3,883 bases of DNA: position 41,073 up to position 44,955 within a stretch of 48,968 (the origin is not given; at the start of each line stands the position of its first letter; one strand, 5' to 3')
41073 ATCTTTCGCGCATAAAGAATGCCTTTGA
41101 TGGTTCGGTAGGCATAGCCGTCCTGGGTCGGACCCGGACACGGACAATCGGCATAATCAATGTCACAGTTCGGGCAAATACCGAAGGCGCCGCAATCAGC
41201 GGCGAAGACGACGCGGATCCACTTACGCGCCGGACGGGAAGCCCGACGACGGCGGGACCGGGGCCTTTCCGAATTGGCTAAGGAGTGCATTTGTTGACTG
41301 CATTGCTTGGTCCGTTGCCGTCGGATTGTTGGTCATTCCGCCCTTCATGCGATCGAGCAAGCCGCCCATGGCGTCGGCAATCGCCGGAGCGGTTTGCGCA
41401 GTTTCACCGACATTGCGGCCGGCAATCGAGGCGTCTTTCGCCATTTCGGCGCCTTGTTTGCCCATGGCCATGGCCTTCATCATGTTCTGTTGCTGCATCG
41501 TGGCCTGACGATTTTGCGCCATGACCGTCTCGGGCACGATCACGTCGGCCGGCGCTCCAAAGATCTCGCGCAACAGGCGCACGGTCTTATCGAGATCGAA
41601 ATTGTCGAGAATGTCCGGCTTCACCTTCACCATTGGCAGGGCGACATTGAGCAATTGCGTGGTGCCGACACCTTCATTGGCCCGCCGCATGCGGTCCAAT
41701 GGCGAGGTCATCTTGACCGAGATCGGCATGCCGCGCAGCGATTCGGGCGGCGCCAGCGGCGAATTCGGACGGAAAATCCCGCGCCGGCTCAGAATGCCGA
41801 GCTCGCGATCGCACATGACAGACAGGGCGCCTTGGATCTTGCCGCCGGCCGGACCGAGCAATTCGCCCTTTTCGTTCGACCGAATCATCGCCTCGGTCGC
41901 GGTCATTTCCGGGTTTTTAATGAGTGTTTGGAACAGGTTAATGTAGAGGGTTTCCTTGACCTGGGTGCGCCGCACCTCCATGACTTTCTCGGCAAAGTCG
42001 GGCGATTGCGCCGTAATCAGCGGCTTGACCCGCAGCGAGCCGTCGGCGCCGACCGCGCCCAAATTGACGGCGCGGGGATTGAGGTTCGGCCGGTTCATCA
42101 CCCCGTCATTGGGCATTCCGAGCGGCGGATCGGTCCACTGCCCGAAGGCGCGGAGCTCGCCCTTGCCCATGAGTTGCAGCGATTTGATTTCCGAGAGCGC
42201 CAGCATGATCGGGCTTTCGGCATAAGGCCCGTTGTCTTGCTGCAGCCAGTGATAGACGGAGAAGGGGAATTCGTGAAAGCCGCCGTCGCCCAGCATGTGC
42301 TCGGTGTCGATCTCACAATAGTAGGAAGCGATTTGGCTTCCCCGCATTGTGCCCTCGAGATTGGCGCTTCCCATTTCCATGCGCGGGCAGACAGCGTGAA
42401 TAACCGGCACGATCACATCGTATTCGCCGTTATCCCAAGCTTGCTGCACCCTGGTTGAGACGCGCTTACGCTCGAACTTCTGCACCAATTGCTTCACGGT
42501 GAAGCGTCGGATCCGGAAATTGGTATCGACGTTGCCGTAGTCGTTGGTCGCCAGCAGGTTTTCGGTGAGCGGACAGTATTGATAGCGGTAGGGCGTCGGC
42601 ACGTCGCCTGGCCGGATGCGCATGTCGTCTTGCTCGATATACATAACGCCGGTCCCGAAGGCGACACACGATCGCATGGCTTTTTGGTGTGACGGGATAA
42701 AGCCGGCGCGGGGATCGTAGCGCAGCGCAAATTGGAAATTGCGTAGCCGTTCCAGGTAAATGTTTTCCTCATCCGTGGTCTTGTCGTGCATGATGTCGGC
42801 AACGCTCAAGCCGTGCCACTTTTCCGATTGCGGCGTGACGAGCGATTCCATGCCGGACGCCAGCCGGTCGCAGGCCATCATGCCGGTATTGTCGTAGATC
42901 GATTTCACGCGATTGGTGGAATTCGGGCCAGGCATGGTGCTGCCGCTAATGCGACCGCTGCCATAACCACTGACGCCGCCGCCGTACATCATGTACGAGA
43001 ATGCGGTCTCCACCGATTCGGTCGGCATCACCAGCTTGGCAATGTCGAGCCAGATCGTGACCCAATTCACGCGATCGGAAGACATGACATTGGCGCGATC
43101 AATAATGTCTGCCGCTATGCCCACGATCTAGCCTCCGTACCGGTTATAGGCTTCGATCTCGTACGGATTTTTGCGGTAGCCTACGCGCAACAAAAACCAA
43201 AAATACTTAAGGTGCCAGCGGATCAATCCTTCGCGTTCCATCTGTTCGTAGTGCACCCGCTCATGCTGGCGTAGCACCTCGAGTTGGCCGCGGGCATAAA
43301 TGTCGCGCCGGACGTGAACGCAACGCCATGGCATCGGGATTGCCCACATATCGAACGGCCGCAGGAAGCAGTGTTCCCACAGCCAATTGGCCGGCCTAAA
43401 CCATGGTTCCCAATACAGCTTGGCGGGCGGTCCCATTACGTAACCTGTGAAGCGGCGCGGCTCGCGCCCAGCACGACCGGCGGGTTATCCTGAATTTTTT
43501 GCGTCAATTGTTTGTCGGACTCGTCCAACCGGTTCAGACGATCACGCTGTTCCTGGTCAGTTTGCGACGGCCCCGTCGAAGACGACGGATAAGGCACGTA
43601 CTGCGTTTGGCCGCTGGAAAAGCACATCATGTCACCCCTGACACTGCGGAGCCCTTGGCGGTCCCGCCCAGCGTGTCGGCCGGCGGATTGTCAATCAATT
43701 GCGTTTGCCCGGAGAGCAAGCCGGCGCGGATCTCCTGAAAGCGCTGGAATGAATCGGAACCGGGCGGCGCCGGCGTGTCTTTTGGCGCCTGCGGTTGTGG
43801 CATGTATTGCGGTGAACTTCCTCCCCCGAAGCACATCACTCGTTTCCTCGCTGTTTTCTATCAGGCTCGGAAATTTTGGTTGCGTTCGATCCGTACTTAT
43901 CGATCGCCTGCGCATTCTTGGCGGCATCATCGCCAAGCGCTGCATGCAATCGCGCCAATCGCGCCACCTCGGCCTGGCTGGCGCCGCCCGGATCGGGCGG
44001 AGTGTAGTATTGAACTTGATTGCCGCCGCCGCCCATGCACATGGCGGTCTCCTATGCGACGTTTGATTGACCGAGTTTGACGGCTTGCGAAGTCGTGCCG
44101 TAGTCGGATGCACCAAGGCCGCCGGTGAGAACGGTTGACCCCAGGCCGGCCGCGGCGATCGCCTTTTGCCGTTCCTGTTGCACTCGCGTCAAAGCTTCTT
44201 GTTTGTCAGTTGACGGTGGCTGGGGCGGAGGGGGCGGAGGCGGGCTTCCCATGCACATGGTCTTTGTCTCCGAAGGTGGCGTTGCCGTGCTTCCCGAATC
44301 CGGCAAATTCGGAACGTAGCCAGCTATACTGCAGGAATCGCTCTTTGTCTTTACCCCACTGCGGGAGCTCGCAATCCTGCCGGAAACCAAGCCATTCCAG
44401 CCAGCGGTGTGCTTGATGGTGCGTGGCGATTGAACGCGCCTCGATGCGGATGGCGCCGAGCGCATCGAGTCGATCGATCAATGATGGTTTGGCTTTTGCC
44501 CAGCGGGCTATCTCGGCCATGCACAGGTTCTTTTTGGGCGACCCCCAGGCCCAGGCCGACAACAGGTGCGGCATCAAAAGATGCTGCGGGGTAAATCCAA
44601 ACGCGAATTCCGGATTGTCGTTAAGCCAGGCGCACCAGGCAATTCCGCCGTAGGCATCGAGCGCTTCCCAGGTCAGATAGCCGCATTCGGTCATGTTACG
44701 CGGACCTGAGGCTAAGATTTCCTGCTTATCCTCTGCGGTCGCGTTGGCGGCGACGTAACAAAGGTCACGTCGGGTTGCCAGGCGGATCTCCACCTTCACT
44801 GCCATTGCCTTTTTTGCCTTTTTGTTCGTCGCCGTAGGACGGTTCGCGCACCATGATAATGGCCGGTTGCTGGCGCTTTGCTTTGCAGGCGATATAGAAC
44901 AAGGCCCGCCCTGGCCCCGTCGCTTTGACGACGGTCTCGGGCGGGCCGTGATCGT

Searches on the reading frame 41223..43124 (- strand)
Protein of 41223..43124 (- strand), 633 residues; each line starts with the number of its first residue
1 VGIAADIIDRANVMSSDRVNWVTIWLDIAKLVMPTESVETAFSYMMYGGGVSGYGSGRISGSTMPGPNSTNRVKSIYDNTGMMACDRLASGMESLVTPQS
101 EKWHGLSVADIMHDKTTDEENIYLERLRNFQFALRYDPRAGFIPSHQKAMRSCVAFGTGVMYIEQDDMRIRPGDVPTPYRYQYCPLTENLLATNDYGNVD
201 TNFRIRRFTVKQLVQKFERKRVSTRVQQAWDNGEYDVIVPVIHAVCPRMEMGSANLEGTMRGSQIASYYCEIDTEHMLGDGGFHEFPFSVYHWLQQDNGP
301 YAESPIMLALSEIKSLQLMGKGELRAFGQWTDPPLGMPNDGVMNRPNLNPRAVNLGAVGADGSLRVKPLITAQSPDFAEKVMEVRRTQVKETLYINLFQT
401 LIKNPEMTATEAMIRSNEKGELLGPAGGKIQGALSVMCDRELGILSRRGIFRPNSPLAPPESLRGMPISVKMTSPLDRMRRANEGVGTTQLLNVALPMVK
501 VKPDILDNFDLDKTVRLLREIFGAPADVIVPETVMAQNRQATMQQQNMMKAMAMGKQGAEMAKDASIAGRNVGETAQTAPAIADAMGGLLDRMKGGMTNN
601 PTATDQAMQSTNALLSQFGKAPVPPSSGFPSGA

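Call 10: search_protein_families(library=phrogs, proteins=[window:41223-43124:-], max_evalue=0.001)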
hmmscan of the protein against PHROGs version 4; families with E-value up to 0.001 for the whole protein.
window:41223-43124:- (633 aa): 4 families
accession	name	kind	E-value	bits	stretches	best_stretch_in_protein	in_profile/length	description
phrog_332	-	connector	1.5e-98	331.6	1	4-571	11-547/560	head-tail adaptor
phrog_21643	-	unknown function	2e-27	97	1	339-564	27-247/268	-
phrog_21528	-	unknown function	3.2e-18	67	1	69-249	47-217/224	-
phrog_449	-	connector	1.9e-08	34.3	1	475-564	423-511/520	head-tail adaptor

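Call 33: search_dna_similar(query=window:41223-43124:-, collection=phages, mode=protein, max_rows=25)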
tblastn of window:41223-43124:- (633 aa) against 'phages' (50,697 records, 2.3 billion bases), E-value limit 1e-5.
Records with a match: 203; places in all: 203; records where one place covers at least 80% of the query: 43.
Best place of each record, by identity: <60% 203.
By first word of the organism name: Vibrio 45; Pelagibacter 23; Pseudomonas 16; Escherichia 15; Xanthomonas 15; Salmonella 12; Liberibacter 12; Caudoviricetes 11; Acinetobacter 6; Burkholderia 5; and 20 more.
By host as written in the record: - 55; Candidatus Pelagibacter ubique HTCC1062 14; Vibrio cholerae 2095 9; Vibrio cholerae 7; Xanthomonas albilineans CFBP2523 6; Pseudomonas aeruginosa PA14 5; Candidatus Pelagibacter sp. HTCC1062 4; Escherichia coli O157:H7 4; and 68 more.
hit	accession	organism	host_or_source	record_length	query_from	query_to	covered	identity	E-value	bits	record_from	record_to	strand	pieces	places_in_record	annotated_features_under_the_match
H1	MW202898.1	Caudoviricetes sp.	Manatee Spring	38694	3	525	83%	29.7%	3e-56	212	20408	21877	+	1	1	head to tail connecting protein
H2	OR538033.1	Ralstonia phage C22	Ralstonia sp. RS3/1-1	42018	3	539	85%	27.8%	8e-49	190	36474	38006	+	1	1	hypothetical protein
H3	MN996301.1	Ralstonia phage RpY1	Ralstonia solanacearum SL341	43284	3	539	85%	27.5%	3e-48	188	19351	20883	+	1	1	hypothetical protein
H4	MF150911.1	Ralstonia phage DU_RP_II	Ralstonia solanacearum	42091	3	539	85%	27.5%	4e-48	188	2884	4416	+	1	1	head-tail connector protein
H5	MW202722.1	Caudoviricetes sp.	Manatee Spring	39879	7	530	83%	27.0%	2e-30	134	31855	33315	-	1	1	head to tail connecting protein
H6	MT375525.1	Pelagibacter phage Greip EXVC021P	Candidatus Pelagibacter ubique HTCC1062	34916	3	539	85%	26.3%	2e-48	188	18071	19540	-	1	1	head-tail connector protein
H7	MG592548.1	Vibrio phage 1.182.O._10N.286.46.E1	Vibrio breoganii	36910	70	529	73%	30.6%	4e-57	214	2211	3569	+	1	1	head to tail connecting protein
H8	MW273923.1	Pelagibacter phage HTVC035P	Candidatus Pelagibacter sp. HTCC1062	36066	3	539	85%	26.2%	9e-49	190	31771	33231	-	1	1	head-tail connector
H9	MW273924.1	Pelagibacter phage HTVC100P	Candidatus Pelagibacter sp. HTCC7211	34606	3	532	84%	26.4%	4e-44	176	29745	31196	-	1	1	head-tail connector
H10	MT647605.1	Pelagibacter phage Lederberg EXVC029P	Candidatus Pelagibacter ubique HTCC1062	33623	3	539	85%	26.0%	6e-48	187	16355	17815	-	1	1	putative head-tail connector protein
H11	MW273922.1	Pelagibacter phage HTVC034P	Candidatus Pelagibacter sp. HTCC1062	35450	3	529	83%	26.3%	4e-44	176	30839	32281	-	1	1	head-tail connector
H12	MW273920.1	Pelagibacter phage HTVC024P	Candidatus Pelagibacter sp. HTCC1062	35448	4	539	85%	25.8%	1e-47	186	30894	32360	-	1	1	head-tail connector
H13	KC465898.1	Pelagibacter phage HTVC010P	Candidatus Pelagibacter ubique HTCC1062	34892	7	529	83%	26.5%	4e-45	179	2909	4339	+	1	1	head-tail connector protein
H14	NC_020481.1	Pelagibacter phage HTVC010P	Candidatus Pelagibacter ubique HTCC1062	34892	7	529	83%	26.5%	4e-45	179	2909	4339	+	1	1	head-tail adaptor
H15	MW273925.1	Pelagibacter phage HTVC203P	Candidatus Pelagibacter sp. FZCC0015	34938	3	529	83%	26.1%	2e-44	176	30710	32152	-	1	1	head-tail connector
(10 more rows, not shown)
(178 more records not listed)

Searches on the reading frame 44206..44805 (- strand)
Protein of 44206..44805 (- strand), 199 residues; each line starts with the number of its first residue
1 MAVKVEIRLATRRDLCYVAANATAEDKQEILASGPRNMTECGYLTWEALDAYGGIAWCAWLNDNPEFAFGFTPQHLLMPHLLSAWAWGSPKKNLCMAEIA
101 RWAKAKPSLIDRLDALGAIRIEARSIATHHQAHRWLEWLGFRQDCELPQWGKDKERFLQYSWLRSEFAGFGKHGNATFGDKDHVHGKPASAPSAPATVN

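Call 36: find_encoding_contigs(protein=window:44206-44805:-, flank=10000, max_places=1)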
Protein window:44206-44805:- (199 aa): 19 contigs read that carry it; 1 place shown.
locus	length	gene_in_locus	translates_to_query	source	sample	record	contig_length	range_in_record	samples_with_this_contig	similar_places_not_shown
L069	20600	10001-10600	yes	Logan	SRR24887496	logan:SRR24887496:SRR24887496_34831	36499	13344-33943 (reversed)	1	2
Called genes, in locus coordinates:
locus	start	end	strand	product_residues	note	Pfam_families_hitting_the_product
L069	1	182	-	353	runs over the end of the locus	PF06067:DUF932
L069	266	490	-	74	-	-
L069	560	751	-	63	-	-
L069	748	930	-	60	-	-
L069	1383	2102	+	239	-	PF20901:Sf6_terminase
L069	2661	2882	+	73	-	PF24729:Acb2_Tad1_hairpin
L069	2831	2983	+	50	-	-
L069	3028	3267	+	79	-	-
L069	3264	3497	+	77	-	-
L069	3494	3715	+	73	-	-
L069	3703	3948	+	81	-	-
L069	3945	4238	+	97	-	-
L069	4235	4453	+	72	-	-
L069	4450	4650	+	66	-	-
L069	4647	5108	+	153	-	-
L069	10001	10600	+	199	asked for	-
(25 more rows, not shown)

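Call 62: search_protein_families(library=phrogs, proteins=[window:44206-44805:-], max_evalue=0.001)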
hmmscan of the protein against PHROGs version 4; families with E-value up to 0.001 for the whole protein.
window:44206-44805:- (199 aa): 2 families
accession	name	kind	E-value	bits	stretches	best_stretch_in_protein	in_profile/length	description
phrog_308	-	head and packaging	9.7e-10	39.8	1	4-164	2-150/151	internal virion protein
phrog_4177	-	unknown function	6.9e-05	23.9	1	47-155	33-134/143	-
